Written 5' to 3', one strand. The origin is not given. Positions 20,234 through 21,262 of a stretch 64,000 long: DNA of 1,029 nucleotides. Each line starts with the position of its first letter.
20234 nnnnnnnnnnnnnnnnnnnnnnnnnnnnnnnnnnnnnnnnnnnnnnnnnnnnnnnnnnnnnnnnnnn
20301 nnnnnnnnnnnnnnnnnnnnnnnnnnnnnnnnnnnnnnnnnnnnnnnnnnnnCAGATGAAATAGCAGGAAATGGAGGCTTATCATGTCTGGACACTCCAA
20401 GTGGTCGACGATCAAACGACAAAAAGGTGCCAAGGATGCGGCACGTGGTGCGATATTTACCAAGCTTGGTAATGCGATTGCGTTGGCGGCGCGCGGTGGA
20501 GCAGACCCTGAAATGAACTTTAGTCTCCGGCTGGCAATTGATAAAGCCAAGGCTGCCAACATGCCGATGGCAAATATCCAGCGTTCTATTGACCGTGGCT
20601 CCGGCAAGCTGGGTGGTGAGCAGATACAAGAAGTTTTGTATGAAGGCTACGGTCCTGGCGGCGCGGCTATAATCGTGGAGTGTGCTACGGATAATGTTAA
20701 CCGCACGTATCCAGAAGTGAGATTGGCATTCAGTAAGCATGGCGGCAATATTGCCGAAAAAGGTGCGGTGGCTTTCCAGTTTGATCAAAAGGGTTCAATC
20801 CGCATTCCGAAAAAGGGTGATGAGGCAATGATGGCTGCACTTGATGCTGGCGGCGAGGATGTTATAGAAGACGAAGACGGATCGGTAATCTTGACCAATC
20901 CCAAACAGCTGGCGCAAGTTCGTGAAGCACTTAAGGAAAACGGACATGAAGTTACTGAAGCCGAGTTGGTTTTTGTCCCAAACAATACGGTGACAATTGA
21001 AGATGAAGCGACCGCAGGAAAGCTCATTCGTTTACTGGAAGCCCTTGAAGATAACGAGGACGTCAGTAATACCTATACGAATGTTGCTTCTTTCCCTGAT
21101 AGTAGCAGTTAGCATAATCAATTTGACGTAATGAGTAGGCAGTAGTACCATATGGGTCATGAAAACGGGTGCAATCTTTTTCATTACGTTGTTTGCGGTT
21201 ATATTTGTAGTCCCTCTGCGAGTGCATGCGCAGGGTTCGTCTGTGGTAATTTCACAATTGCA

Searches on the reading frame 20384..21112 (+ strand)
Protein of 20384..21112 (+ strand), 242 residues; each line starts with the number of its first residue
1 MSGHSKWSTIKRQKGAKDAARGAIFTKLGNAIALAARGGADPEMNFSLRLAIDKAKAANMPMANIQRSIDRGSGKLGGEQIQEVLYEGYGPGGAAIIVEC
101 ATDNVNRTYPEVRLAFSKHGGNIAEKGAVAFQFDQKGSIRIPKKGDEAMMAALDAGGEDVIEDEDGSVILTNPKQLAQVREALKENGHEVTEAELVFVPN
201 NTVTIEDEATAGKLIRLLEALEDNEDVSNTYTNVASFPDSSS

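Call 3: search_protein_families(library=pfam, proteins=[window:20384-21112:+], max_evalue=0.1)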
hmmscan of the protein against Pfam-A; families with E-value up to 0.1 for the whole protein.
window:20384-21112:+ (242 aa): 3 families
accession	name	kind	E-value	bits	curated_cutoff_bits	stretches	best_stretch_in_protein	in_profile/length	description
PF01709.26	Transcrip_reg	-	1.6e-54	184.4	27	1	82-234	2-160/160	TACO1/YebC second and third domain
PF20772.2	TACO1_YebC_N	-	7.6e-30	103.6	36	1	5-75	1-73/73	TACO1/YebC protein N-terminal domain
PF03927.19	NapD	-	0.068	13.7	28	0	166-230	5-67/76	NapD protein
